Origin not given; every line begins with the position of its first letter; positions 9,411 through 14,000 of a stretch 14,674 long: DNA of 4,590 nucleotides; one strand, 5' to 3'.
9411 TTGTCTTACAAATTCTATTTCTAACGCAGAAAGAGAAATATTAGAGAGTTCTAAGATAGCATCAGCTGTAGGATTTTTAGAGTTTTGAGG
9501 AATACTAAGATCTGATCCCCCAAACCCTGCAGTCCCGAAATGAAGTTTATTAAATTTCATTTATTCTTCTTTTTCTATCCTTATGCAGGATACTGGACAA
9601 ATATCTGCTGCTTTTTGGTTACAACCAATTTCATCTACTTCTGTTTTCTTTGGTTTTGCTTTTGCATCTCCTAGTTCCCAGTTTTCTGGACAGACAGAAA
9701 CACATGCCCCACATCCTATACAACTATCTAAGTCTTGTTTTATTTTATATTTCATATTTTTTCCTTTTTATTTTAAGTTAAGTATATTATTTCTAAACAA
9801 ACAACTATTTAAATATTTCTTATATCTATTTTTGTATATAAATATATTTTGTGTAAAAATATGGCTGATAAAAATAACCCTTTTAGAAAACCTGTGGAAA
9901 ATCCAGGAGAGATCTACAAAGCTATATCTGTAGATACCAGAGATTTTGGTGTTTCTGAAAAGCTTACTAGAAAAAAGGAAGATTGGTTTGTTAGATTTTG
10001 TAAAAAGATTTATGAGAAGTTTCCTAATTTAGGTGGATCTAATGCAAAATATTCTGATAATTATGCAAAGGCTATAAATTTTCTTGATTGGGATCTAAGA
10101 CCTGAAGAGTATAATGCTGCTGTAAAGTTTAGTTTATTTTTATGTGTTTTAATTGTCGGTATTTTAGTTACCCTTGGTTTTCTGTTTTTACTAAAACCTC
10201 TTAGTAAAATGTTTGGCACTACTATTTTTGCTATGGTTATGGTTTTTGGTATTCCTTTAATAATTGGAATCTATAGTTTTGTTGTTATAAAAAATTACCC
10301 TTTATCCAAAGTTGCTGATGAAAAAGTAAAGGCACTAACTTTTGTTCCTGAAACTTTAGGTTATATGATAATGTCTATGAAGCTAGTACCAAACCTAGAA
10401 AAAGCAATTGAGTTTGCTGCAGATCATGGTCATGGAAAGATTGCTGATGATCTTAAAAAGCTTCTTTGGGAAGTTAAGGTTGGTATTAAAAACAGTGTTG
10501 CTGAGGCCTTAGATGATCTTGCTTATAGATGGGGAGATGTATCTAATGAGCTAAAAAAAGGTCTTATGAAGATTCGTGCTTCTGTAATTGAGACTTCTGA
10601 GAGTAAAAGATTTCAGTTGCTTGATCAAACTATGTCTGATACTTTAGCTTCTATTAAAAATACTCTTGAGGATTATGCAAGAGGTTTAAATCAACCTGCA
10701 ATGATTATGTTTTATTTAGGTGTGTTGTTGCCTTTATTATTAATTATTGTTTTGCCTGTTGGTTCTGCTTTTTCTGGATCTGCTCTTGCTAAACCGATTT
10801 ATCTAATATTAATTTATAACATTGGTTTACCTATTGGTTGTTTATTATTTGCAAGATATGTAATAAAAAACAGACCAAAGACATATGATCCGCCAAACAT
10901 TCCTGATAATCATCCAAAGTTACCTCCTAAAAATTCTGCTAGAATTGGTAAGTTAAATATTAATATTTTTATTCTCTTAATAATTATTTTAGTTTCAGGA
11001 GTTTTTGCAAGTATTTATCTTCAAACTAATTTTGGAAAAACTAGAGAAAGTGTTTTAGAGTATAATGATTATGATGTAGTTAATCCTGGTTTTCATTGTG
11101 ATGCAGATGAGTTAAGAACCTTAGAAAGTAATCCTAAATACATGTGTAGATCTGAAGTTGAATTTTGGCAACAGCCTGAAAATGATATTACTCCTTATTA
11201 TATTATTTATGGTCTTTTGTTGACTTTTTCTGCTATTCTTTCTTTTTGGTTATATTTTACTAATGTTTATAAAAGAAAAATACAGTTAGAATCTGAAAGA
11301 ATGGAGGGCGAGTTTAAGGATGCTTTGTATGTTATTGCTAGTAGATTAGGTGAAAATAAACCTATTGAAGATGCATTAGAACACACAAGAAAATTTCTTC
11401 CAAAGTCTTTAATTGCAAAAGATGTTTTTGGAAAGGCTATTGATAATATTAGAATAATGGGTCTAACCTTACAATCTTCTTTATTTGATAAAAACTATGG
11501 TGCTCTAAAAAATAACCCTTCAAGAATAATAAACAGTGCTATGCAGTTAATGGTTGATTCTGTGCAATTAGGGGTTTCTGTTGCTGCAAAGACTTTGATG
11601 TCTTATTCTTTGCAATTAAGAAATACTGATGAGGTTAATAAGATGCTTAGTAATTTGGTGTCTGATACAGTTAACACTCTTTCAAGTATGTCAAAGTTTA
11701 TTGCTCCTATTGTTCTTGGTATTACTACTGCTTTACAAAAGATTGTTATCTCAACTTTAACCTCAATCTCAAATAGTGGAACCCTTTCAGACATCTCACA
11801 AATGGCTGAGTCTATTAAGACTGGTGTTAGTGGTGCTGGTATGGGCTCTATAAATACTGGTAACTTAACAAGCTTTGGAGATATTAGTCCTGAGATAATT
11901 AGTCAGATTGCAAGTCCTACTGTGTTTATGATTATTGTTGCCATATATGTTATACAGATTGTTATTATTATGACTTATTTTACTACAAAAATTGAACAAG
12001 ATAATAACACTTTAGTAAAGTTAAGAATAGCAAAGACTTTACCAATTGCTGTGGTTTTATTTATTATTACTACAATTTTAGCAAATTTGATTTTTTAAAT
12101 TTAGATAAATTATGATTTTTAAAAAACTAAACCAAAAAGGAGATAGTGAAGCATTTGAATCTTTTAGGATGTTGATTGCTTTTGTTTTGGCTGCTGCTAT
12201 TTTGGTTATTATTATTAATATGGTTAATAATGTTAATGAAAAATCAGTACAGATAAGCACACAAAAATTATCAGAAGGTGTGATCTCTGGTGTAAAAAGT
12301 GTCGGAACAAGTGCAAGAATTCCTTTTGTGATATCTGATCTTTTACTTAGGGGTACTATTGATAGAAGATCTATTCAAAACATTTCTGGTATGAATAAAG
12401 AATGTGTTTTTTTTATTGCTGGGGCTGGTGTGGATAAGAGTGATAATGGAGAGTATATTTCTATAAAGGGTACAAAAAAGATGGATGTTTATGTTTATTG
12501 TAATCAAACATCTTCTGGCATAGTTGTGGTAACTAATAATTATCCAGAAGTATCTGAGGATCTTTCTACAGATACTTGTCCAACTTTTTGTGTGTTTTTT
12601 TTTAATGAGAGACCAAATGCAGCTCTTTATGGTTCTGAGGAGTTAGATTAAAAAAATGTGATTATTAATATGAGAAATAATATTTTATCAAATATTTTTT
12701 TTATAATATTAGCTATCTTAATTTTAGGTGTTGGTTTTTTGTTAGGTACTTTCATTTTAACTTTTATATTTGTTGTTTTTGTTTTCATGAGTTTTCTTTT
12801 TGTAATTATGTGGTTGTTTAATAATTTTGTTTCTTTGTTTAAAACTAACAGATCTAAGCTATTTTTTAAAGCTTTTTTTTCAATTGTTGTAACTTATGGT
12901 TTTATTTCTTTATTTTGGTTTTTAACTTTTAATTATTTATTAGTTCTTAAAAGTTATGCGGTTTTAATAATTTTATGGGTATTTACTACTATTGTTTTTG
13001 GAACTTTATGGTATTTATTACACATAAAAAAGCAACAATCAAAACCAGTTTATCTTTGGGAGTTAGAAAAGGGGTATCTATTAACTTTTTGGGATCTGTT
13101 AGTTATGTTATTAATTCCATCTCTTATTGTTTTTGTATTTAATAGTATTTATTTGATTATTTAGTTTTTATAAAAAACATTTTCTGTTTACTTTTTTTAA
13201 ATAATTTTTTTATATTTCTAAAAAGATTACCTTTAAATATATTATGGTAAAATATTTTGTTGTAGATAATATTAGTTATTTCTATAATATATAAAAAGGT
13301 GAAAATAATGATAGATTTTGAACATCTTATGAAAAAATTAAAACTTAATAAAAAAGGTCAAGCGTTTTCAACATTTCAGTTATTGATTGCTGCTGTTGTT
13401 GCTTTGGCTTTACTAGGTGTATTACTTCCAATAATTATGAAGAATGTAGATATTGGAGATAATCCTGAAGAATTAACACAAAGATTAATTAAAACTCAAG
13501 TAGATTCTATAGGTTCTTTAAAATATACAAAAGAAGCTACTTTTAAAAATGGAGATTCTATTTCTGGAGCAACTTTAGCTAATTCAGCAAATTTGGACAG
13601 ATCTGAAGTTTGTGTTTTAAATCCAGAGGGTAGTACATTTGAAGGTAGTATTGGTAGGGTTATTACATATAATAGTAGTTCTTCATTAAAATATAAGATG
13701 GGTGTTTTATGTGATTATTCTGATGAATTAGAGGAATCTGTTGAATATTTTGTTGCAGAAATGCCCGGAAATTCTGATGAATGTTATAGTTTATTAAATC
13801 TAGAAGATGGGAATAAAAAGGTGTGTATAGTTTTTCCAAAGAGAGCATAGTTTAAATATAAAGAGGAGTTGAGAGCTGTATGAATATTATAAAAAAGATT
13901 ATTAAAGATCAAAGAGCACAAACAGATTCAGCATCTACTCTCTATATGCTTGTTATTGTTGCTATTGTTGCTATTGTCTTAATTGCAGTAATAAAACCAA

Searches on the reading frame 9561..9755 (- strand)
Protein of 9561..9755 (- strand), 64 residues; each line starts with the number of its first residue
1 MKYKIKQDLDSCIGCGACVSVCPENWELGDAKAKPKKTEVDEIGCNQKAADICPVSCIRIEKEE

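Call 73: search_protein_families(library=pfam, proteins=[window:9561-9755:-], max_evalue=0.01)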
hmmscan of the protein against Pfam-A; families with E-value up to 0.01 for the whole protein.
window:9561-9755:- (64 aa): 16 families
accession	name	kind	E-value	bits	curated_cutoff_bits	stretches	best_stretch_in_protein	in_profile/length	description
PF13370.11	Fer4_13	-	6.1e-10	40.1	24.5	1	8-59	2-57/58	4Fe-4S single cluster domain of Ferredoxin I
PF13459.11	Fer4_15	-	1.1e-08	36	22.4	1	6-60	2-66/66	4Fe-4S single cluster domain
PF12797.12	Fer4_2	-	7.1e-08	32.4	24.5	1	4-24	2-22/22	4Fe-4S binding domain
PF00037.32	Fer4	-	7.5e-08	32.3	21.1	1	7-25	3-21/24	4Fe-4S binding domain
PF12838.12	Fer4_7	-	1.4e-06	29.1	27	1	11-55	1-50/52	4Fe-4S dicluster domain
PF12837.12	Fer4_6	-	1.7e-06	28.1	25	1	8-25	5-22/24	4Fe-4S binding domain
PF13237.11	Fer4_10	-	4.6e-06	26.9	25.5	1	4-59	1-44/53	4Fe-4S dicluster domain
PF12800.12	Fer4_4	-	1.4e-05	25.5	24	1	10-24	2-16/17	4Fe-4S binding domain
PF14697.11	Fer4_21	-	1.6e-05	25.3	35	1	9-59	5-58/59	4Fe-4S dicluster domain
PF13534.11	Fer4_17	-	2.7e-05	25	22.2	1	6-25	40-59/61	4Fe-4S dicluster domain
PF13187.11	Fer4_9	-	3.3e-05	24.2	27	1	4-25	29-50/52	4Fe-4S dicluster domain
PF25160.1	LdpA_Fe-S-bd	-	4e-05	23.7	27.6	1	10-25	26-41/49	LdpA Fe-S cluster-binding domain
PF13484.11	Fer4_16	-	5.4e-05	24.3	30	2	9-25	50-66/66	4Fe-4S double cluster binding domain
PF12798.12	Fer4_3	-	0.00048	21.2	27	1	12-25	1-14/15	4Fe-4S binding domain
PF13183.11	Fer4_8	-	0.0012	19.8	27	1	9-41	2-35/68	4Fe-4S dicluster domain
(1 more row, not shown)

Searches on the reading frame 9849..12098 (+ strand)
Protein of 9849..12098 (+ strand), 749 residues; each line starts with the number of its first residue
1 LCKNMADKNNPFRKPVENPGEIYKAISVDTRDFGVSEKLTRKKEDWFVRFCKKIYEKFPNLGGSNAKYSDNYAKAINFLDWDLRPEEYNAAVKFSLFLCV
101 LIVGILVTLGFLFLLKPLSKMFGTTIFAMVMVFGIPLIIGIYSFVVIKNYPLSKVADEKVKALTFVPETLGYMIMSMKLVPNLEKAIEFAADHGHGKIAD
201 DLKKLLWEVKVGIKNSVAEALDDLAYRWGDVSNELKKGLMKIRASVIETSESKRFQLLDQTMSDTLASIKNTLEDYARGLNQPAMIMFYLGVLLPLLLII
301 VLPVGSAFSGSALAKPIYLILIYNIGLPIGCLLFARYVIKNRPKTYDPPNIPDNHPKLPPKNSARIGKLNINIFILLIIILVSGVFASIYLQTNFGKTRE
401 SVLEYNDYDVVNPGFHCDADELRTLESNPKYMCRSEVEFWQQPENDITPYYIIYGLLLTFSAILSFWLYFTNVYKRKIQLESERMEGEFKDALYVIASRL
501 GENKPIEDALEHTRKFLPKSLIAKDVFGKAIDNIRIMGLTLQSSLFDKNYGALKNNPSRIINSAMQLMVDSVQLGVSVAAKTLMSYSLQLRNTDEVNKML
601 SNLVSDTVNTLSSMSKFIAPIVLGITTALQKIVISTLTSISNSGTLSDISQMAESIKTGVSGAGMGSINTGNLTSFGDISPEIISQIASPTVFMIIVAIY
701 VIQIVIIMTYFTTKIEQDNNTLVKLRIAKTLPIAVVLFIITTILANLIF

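Call 6: search_protein_families(library=pfam, proteins=[window:9849-12098:+], max_evalue=0.1)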
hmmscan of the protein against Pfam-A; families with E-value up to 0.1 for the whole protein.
window:9849-12098:+ (749 aa): 2 families
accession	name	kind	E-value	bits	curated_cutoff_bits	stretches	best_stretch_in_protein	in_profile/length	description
PF20990.2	DUF2207_C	-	0.0016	18.7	33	0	96-146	137-185/247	Predicted membrane protein (DUF2207) C-terminal domain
PF00482.28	T2SSF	-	0.032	14.6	25.2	1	173-303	5-125/125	Type II secretion system (T2SS), protein F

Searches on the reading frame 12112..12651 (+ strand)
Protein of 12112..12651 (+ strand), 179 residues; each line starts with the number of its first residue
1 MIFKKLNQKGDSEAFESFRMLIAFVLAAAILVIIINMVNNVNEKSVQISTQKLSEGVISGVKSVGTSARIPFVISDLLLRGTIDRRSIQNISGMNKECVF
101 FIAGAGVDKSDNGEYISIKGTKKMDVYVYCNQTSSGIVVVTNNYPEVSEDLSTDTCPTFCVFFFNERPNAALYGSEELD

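Call 7: search_protein_families(library=ncbifam, proteins=[window:12112-12651:+], max_evalue=0.1)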
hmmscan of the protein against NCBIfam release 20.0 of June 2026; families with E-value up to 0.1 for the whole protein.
window:12112-12651:+ (179 aa): 1 family
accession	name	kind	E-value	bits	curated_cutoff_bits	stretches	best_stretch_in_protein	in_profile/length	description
TIGR00149.1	TIGR00149_YjbQ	hypoth_equivalog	0.067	12.9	67.75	0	126-152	34-60/132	secondary thiamine-phosphate synthase enzyme YjbQ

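Call 73: search_protein_families(library=pfam, proteins=[window:12112-12651:+], max_evalue=0.01)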
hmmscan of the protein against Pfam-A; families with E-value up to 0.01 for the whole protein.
window:12112-12651:+ (179 aa): 0 families

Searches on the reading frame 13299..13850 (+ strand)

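Call 7: search_protein_families(library=ncbifam, proteins=[window:13299-13850:+], max_evalue=0.1)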
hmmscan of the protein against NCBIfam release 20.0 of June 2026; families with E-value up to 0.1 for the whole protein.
window:13299-13850:+ (183 aa): 1 family
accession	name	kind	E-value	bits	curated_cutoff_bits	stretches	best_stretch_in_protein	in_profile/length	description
NF051431.1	Rv0361_Cterm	subfamily_domain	0.063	13.5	37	0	28-78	5-57/140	Rv0361 family membrane protein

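Call 73: search_protein_families(library=pfam, proteins=[window:13299-13850:+], max_evalue=0.01)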
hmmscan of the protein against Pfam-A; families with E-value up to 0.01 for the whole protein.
window:13299-13850:+ (183 aa): 0 families
